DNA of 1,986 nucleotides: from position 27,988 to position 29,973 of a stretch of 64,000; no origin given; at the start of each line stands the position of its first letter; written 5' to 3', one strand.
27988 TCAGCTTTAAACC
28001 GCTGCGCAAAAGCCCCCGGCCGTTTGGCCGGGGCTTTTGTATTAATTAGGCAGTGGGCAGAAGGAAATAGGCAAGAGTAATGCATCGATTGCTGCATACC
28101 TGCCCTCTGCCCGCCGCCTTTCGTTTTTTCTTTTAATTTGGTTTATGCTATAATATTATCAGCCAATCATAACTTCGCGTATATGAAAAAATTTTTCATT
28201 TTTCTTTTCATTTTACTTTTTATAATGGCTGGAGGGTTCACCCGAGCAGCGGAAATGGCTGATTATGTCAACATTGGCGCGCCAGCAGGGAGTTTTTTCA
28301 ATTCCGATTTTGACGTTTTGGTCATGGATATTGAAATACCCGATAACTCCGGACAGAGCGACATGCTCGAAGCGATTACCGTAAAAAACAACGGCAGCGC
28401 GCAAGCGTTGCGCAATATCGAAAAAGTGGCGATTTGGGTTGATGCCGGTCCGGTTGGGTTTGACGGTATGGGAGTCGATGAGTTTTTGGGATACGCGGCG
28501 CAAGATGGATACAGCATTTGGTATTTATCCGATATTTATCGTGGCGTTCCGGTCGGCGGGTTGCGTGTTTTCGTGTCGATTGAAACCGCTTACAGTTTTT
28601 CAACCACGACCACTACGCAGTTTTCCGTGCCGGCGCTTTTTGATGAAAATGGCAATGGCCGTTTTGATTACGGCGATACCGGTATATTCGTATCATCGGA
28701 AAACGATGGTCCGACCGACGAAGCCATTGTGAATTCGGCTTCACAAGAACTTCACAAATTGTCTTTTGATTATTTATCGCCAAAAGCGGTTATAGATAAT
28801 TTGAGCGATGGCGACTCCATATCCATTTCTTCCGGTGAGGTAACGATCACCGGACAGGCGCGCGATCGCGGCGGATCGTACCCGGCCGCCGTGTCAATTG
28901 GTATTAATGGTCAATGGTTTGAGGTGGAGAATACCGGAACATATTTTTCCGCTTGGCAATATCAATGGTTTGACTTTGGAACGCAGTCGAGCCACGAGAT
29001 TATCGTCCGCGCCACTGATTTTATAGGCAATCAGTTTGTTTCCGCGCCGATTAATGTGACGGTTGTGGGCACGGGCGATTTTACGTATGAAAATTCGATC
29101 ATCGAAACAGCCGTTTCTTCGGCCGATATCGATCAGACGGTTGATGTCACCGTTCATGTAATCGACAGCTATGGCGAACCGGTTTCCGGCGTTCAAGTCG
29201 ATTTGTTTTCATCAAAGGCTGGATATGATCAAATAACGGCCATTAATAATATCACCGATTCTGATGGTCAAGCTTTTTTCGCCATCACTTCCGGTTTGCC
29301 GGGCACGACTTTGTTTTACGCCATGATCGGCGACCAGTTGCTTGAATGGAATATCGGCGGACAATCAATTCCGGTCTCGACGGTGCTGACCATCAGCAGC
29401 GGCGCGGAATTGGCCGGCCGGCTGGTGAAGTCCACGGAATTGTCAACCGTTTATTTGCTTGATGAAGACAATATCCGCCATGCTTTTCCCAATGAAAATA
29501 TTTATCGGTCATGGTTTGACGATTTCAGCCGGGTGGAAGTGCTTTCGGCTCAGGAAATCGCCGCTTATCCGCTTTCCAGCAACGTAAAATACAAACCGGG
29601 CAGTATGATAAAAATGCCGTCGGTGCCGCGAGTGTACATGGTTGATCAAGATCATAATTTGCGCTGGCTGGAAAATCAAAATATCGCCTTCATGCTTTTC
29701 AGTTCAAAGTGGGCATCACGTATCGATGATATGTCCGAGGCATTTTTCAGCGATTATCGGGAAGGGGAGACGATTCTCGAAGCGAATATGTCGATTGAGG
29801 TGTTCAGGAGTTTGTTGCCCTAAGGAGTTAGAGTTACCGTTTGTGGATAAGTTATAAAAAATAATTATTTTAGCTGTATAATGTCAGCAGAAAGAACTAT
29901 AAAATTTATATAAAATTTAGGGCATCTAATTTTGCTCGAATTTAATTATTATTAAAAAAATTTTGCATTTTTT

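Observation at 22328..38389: Island of four consecutive giant secreted proteins sharing an unnamed ~120-aa repeat domain, bracketed by two ECF sigma / membrane-partner pairs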

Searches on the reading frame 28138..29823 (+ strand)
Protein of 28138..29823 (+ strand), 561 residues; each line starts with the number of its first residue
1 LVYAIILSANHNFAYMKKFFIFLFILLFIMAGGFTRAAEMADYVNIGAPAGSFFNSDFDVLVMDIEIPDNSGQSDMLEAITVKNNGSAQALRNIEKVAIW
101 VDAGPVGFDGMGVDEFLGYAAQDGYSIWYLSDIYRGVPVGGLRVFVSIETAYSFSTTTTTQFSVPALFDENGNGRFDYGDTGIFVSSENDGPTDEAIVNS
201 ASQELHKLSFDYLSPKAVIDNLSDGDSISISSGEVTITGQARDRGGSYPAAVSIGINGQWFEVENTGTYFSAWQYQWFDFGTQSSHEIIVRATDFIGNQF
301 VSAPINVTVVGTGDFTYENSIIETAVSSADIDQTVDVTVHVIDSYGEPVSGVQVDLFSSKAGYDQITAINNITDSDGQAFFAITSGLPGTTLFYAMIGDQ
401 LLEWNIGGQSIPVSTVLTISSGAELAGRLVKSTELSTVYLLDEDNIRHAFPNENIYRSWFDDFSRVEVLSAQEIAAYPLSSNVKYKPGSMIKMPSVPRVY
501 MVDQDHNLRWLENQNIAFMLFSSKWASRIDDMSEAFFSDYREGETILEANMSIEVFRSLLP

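Call 4: search_protein_families(library=pfam, proteins=[window:28138-29823:+], max_evalue=0.01)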
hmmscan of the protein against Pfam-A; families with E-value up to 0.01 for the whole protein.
window:28138-29823:+ (561 aa): 1 family
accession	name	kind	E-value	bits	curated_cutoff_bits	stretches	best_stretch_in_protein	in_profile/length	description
PF02369.22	Big_1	-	1.8e-09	38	34.9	1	327-396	11-79/93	Bacterial Ig-like domain (group 1)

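Call 5: search_protein_families(library=ncbifam, proteins=[window:28138-29823:+], max_evalue=0.01)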
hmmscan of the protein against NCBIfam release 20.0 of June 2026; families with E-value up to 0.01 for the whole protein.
window:28138-29823:+ (561 aa): 0 families

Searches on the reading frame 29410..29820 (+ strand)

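Call 85: search_protein_families(library=pfam, proteins=[window:29410-29820:+], max_evalue=10)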
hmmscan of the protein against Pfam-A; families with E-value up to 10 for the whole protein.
window:29410-29820:+ (137 aa): 0 families

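Call 86: search_protein_families(library=phrogs, proteins=[window:29410-29820:+], max_evalue=1)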
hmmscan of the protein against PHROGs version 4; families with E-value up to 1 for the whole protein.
window:29410-29820:+ (137 aa): 1 family
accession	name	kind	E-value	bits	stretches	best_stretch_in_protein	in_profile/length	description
phrog_23349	-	unknown function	0.092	13.4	1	18-86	107-167/175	-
